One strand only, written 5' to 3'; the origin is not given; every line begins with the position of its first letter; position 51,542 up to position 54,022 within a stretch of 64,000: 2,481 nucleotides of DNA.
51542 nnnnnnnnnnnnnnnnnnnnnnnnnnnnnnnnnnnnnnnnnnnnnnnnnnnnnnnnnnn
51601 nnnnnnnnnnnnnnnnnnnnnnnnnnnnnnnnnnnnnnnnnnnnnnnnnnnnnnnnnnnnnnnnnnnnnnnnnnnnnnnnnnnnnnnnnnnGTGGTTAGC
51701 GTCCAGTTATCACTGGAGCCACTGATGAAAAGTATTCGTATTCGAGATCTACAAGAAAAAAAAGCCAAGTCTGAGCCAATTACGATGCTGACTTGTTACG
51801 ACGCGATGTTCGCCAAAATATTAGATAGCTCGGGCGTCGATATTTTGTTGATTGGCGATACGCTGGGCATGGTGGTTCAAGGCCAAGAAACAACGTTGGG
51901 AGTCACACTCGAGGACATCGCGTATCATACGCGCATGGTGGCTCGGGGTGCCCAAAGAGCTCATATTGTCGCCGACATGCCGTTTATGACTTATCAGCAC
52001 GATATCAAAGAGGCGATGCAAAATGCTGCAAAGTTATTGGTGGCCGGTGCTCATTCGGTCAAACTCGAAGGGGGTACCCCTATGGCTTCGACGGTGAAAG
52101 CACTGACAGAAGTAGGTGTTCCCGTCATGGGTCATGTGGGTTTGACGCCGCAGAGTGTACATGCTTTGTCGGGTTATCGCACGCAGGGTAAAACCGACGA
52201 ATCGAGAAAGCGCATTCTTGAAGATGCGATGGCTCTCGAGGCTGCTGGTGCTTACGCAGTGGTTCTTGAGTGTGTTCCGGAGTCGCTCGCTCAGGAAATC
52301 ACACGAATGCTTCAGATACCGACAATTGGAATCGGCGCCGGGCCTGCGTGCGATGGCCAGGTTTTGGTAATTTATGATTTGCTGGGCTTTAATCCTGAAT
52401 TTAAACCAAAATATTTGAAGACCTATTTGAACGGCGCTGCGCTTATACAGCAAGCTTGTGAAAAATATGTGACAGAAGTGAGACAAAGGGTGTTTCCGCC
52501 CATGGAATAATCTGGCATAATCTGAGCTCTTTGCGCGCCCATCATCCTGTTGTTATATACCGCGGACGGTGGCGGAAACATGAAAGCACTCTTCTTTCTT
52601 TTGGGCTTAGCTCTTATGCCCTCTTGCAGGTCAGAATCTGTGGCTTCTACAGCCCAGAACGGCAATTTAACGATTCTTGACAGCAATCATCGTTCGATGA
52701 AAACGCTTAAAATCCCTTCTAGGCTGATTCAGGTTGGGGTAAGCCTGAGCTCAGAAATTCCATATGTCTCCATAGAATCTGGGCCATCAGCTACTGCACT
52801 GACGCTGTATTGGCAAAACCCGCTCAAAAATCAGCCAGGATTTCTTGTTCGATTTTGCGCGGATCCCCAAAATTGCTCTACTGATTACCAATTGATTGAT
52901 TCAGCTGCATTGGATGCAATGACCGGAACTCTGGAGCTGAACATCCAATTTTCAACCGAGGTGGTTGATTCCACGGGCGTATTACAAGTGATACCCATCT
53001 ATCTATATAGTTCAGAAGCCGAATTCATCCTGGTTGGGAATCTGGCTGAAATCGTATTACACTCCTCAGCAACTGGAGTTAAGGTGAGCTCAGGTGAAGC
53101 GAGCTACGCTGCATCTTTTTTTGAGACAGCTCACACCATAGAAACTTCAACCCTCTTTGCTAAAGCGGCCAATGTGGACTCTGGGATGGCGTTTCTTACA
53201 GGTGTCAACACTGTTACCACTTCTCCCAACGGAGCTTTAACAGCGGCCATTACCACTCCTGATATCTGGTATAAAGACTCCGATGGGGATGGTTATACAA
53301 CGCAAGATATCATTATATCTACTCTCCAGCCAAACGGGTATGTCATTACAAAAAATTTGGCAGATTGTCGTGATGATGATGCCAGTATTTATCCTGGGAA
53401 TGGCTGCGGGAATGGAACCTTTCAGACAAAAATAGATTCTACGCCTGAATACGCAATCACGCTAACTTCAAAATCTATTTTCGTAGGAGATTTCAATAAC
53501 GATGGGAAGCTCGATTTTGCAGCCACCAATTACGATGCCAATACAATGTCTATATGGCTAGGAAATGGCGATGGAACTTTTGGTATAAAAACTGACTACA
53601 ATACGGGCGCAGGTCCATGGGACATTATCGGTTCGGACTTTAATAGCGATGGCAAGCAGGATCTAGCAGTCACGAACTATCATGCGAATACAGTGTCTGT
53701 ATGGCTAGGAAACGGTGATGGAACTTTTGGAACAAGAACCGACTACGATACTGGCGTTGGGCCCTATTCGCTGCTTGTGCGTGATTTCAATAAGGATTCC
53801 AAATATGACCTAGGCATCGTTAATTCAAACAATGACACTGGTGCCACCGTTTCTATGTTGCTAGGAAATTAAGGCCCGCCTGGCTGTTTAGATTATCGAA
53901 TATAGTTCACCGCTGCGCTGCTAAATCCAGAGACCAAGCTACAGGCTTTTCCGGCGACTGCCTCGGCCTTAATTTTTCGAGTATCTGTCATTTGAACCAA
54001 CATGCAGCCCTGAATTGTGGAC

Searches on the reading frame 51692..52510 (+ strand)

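Call 75: search_protein_families(library=pfam, proteins=[window:51692-52510:+], max_evalue=0.00001)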
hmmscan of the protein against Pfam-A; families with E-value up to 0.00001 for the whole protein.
window:51692-52510:+ (272 aa): 1 family
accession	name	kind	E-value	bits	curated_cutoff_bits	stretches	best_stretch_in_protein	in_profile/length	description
PF02548.21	Pantoate_transf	-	1.4e-112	375.8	28.7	1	15-269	2-257/259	Ketopantoate hydroxymethyltransferase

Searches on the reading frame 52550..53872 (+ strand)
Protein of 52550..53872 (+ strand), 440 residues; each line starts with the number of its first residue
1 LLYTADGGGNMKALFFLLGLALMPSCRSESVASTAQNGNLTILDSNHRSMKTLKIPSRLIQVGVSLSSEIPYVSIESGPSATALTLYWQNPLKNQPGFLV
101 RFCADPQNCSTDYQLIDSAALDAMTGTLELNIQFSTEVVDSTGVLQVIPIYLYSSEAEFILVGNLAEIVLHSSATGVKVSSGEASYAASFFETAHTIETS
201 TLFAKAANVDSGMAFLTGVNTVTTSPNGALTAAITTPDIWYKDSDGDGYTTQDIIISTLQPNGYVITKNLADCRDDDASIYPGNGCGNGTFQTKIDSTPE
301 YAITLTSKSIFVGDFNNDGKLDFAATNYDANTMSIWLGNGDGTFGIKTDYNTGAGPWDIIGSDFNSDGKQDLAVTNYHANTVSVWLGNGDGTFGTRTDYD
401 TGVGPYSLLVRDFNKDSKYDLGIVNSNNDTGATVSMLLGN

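Call 75: search_protein_families(library=pfam, proteins=[window:52550-53872:+], max_evalue=0.00001)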
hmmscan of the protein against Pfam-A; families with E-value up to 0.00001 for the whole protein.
window:52550-53872:+ (440 aa): 2 families
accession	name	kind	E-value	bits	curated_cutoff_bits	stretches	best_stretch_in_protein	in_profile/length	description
PF13517.12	FG-GAP_3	-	2.4e-22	79.7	26.9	2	314-374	1-61/61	FG-GAP-like repeat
PF01839.29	FG-GAP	-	3.1e-10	40.1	22.1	0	361-384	7-36/37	FG-GAP repeat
